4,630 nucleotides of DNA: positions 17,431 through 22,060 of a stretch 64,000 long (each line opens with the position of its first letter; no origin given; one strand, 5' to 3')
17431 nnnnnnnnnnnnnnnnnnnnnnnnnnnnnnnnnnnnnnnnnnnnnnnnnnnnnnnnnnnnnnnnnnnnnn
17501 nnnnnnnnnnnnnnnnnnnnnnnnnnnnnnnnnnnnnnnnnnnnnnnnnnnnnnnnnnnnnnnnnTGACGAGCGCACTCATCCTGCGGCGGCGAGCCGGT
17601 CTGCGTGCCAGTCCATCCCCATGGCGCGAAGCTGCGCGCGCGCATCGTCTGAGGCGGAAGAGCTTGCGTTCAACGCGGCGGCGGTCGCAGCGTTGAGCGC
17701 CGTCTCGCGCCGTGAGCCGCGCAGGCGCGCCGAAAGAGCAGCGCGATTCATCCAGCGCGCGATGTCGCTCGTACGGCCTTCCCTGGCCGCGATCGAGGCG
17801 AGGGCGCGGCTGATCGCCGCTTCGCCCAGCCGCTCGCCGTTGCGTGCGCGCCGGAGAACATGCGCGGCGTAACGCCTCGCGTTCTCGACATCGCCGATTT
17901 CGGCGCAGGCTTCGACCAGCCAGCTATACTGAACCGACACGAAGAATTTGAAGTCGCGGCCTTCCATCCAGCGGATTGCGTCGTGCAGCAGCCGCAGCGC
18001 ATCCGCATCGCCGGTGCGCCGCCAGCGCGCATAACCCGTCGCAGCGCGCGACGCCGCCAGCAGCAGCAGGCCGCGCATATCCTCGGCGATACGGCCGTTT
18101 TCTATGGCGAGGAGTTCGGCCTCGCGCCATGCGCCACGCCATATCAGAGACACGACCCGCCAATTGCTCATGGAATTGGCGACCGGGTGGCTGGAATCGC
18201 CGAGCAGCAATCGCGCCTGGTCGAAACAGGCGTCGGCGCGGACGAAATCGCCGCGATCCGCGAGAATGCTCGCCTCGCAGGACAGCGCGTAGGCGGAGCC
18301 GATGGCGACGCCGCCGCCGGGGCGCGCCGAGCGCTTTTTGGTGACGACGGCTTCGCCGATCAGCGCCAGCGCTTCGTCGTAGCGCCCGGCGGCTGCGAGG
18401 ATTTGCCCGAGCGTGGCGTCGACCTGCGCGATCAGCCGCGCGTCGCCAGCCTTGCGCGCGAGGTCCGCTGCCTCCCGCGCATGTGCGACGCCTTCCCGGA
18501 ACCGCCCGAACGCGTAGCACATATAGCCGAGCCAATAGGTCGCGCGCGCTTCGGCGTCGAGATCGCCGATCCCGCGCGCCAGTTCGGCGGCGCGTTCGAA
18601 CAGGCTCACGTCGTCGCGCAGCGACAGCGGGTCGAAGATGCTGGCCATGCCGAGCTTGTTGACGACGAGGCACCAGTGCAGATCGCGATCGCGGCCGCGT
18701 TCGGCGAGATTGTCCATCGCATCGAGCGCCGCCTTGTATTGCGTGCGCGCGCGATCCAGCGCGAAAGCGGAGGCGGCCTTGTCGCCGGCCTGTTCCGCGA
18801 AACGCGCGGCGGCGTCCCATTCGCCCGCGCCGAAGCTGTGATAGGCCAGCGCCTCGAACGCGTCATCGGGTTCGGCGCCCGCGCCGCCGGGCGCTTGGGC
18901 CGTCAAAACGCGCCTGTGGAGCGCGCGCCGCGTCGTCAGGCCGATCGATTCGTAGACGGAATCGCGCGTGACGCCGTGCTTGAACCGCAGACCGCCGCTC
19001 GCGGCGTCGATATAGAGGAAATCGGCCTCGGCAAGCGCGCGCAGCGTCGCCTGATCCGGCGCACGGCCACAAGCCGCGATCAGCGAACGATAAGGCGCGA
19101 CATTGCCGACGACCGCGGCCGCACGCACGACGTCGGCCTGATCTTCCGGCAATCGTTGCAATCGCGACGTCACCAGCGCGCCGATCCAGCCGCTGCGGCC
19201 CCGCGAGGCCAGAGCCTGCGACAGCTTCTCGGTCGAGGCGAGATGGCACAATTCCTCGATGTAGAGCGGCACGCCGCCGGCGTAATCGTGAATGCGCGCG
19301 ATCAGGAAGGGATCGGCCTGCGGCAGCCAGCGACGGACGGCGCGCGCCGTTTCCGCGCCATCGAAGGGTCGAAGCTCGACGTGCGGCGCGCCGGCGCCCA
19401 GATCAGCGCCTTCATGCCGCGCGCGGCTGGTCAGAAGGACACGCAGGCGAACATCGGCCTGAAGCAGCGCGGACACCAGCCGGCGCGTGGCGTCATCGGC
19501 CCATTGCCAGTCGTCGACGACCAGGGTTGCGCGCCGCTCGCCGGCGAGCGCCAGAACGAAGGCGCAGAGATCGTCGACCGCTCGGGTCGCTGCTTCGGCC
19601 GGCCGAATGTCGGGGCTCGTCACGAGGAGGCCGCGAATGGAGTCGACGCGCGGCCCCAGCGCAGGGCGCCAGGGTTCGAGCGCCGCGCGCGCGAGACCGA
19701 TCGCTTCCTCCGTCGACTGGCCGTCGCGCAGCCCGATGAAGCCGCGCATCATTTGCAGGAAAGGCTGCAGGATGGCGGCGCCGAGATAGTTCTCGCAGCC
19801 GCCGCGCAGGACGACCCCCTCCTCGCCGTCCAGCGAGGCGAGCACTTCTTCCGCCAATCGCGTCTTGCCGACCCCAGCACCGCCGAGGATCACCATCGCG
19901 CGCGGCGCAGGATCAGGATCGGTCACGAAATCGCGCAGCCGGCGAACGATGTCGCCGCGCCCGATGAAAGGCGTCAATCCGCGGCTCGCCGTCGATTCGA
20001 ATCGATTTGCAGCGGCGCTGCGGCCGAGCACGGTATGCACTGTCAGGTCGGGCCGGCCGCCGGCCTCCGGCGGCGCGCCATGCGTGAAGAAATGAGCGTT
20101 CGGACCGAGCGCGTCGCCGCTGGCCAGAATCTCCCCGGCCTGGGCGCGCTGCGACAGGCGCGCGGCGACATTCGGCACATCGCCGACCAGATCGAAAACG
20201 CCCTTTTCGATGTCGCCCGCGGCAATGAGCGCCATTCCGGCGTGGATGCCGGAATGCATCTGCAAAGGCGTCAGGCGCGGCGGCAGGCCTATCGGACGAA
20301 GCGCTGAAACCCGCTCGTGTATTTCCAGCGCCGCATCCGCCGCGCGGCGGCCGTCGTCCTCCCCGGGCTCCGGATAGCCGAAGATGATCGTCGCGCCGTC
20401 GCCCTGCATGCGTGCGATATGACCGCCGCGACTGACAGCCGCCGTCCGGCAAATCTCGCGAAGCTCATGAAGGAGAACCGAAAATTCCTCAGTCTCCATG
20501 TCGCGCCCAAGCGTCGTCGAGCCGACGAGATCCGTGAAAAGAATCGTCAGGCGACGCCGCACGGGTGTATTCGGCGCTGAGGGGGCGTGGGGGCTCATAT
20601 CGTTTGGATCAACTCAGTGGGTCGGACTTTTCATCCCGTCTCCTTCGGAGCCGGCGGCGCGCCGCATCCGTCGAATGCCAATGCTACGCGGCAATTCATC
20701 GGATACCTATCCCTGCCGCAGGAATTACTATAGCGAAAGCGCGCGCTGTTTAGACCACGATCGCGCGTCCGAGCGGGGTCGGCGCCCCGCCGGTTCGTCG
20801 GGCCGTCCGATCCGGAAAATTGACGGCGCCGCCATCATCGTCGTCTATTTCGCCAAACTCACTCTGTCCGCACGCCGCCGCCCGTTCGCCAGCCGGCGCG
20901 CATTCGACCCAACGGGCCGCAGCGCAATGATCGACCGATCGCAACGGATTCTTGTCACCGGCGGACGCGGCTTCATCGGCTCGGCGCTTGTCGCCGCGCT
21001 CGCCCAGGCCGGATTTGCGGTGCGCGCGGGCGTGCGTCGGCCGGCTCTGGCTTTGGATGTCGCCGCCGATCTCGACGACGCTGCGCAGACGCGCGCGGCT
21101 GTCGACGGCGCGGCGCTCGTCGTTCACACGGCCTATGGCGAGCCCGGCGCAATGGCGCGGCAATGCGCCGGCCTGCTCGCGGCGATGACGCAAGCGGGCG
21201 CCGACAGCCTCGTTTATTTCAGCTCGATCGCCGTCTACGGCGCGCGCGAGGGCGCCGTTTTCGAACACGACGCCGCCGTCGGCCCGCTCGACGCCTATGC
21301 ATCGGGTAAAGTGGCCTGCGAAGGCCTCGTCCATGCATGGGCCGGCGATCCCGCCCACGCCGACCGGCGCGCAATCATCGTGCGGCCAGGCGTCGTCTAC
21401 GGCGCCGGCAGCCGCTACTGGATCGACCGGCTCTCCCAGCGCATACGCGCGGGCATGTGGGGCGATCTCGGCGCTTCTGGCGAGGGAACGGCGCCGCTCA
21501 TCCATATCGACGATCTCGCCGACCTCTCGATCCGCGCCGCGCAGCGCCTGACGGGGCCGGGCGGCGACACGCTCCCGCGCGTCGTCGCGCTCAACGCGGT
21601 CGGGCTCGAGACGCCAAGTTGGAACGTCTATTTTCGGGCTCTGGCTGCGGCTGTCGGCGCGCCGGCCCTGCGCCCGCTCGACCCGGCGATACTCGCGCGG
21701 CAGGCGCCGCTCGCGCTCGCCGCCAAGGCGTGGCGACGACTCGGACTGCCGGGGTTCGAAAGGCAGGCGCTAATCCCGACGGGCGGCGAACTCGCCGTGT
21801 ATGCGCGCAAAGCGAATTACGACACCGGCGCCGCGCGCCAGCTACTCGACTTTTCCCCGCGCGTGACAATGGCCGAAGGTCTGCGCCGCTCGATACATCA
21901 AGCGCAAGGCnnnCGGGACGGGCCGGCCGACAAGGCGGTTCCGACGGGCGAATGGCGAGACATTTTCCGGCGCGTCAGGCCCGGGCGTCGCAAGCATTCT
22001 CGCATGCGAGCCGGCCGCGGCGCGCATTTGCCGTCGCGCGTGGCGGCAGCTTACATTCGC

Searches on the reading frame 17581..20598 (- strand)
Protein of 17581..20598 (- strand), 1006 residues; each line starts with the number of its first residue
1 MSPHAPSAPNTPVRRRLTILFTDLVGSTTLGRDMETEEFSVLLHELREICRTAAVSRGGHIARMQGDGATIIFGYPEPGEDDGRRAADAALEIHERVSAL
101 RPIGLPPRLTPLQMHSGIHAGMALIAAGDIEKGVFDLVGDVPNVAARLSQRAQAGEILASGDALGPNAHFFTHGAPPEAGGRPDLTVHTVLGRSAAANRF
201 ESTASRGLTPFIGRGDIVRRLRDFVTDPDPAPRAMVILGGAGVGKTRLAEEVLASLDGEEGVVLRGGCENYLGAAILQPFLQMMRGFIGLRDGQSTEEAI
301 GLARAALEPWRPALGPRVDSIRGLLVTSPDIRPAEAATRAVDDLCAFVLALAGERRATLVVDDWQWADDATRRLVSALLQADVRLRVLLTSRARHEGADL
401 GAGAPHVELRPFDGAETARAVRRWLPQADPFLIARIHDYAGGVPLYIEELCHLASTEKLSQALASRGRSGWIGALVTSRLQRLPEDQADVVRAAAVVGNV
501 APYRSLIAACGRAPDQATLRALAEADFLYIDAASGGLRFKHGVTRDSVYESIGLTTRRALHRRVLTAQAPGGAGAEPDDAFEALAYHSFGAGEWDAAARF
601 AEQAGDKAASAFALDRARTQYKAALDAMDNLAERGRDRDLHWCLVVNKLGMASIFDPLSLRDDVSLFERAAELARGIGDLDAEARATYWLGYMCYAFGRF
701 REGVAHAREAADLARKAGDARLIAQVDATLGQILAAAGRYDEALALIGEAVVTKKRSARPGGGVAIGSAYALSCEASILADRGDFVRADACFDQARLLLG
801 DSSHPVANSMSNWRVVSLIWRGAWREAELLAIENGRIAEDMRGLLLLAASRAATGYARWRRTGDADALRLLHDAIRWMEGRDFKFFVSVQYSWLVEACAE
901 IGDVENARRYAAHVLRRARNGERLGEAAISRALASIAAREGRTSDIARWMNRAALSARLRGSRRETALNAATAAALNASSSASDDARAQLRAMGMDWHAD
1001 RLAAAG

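Call 19: search_protein_families(library=pfam, proteins=[window:17581-20598:-], max_evalue=0.001)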
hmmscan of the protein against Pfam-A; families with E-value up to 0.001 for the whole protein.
window:17581-20598:- (1006 aa): 4 families
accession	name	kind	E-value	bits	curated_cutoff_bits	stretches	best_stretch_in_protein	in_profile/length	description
PF13191.12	AAA_16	-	9.2e-23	82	32.6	1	210-383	1-160/167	AAA ATPase domain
PF00211.25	Guanylate_cyc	-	2.5e-10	40.7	21.9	1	16-162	8-150/183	Adenylate and Guanylate cyclase catalytic domain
PF13424.12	TPR_12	-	2.6e-05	24.8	30.1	1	684-750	3-71/77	Tetratricopeptide repeat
PF05729.18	NACHT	-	0.00049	20.4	26.7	0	368-427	103-166/167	NACHT domain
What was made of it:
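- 17578..20598 (-): Conserved convergent partner (1006 aa): class III nucleotide cyclase, AAA_16 (STAND-type) ATPase and TPR sensor. Its stop codon is 9 nt from the enzyme's stop codon. Pfam Guanylate_cyc E 2.5e-10, AAA_16 E 9.2e-23, TPR_12 (call 19).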

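Call 36: search_protein_families(library=padloc, proteins=[window:17581-20598:-], max_evalue=0.01)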
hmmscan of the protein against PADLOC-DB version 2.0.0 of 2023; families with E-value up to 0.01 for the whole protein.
window:17581-20598:- (1006 aa): 7 families
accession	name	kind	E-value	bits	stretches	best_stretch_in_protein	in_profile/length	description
PDLC02367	PycC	-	3.6e-11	40.9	1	12-157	39-182/226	-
PDLC00734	PycC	-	3.5e-08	31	1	11-154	184-327/374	Pycsar cyclase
PDLC01169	TPR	-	5.8e-06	23.9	1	653-753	117-217/252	TPR repeats containing protein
PDLC02370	PycC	-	3.7e-05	21.3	1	20-91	85-153/340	-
PDLC00761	PycC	-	5e-05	20.3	1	20-73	109-162/438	Pycsar cyclase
PDLC00767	PycC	-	0.0005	17.5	1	20-75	96-151/337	Pycsar cyclase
PDLC00766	PycC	-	0.0012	16.3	1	16-154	43-182/232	Pycsar cyclase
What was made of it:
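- The cyclase domain hits Pycsar PycC models (E 3.6e-11; call 36).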

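Call 48: search_solved_structures(query=window:17581-20598:-, max_evalue=0.001, show_alignments=2)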
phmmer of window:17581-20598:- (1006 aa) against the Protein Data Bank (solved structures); distinct sequences matched with E-value up to 0.001: 45.
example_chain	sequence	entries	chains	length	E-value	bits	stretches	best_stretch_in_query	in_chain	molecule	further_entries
3r5g_A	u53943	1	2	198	1.1e-11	46.9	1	14-162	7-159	CyaB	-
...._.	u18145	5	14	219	4.6e-11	44.8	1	11-160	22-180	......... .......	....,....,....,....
1wc1_A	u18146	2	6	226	6.9e-11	44.2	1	12-160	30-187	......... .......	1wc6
2w01_A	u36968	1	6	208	3.1e-10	42.1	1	14-169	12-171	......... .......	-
6fht_A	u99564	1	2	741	2.9e-09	38.8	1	14-164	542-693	Bacteriophytochrome,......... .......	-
5a7d_B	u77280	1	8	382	4.5e-08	34.9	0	663-745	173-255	PINS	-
4a1s_A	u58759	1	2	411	2e-07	32.8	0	663-743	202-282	PARTNER OF INSCUTEABLE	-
3et6_A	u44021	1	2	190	2.3e-06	29.2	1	16-159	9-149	Soluble guanylyl cyclase beta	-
6aoa_A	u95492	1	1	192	2.9e-06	28.9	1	16-193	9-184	Bacterio-rhodopsin/guanylyl cyclase 1 fusion protein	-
4p2m_A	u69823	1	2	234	8.3e-06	27.4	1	17-160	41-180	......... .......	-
5oyh_A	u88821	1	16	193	1e-05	27.1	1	16-161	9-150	Nucleotide cyclase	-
4p2x_A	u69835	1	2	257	1.1e-05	27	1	17-160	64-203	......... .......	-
7yz9_A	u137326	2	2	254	1.2e-05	26.9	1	17-159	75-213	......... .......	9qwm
5a6c_A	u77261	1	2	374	2e-05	26.2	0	660-753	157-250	G-PROTEIN-SIGNALING MODULATOR 2, AFADIN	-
4p2f_A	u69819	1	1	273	2.3e-05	26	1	17-160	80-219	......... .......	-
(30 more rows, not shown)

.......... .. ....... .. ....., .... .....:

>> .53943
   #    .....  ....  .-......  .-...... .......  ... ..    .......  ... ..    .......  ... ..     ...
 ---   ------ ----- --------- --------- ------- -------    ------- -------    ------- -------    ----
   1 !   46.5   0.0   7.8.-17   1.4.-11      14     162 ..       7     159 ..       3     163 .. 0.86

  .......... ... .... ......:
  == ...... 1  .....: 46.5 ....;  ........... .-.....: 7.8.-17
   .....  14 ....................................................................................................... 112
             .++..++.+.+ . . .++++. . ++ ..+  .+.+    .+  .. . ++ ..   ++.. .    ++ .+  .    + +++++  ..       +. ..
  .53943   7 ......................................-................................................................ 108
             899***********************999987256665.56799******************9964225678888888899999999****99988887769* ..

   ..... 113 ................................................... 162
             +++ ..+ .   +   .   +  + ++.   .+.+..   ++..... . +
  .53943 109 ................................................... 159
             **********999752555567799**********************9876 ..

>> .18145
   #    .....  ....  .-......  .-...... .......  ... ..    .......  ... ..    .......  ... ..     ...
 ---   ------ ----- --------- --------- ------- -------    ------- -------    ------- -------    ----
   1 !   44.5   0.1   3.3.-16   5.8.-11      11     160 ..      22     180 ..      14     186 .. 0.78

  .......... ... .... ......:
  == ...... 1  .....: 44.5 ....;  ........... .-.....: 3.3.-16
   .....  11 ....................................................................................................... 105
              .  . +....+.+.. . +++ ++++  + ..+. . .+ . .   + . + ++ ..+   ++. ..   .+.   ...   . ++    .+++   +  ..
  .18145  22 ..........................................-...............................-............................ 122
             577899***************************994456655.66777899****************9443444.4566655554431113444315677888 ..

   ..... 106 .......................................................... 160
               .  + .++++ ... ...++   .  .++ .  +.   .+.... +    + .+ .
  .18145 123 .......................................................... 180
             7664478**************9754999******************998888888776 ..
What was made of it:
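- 17578..20598 (-): The catalytic Asp, Asp, Asn and Arg are retained in the alignment to CyaB and CyaC (call 48).
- Its cyclase catalytic residues are retained (call 48).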

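Call 49: search_protein_families(library=ncbifam, proteins=[window:17581-20598:-], max_evalue=0.001)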
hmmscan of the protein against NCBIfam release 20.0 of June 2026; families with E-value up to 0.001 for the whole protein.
window:17581-20598:- (1006 aa): 1 family
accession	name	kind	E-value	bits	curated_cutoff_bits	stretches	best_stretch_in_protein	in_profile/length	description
TIGR03903.1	TOMM_kin_cyc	equivalog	9.4e-59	199.3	705.75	1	14-964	285-1255/1267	TOMM system kinase/cyclase fusion protein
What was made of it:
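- Closest known: Class III cyclase-AAA-TPR proteins. Same: The partner has the same cyclase-AAA_16-TPR order (calls 19, 49).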

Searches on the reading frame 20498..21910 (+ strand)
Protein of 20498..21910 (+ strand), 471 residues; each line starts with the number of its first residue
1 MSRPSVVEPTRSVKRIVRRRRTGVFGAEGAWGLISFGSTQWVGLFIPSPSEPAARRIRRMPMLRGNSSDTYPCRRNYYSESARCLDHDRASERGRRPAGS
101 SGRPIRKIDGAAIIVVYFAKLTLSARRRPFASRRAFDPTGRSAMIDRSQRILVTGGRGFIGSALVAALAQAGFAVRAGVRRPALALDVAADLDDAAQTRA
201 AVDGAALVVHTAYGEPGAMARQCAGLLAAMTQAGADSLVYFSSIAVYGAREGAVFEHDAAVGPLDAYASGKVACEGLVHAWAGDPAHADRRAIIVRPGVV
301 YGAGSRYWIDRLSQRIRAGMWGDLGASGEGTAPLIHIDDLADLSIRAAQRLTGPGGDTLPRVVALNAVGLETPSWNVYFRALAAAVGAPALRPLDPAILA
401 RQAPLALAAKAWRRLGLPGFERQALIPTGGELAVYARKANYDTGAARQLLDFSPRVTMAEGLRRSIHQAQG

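Call 19: search_protein_families(library=pfam, proteins=[window:20498-21910:+], max_evalue=0.001)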
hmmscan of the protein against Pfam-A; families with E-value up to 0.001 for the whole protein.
window:20498-21910:+ (471 aa): 7 families
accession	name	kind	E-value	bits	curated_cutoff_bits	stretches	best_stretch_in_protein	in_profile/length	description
PF01370.27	Epimerase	-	5.5e-23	82.1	20.9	1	151-350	1-227/240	NAD dependent epimerase/dehydratase family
PF04321.23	RmlD_sub_bind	-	5e-13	49.2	27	1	150-309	2-160/287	RmlD substrate binding domain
PF13460.12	NAD_binding_10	-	9.1e-11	42.4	27.2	1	155-271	1-124/184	NAD(P)H-binding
PF01073.25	3Beta_HSD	-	3.3e-10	39.9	22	1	152-354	1-235/280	3-beta hydroxysteroid dehydrogenase/isomerase family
PF16363.11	GDP_Man_Dehyd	-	1.5e-07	31.6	27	0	152-184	1-33/332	GDP-mannose 4,6 dehydratase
PF05368.20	NmrA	-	1.7e-05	25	27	1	148-244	2-107/298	NmrA-like family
PF00106.31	adh_short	-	0.00028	20.9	26.6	0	150-197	2-48/195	short chain dehydrogenase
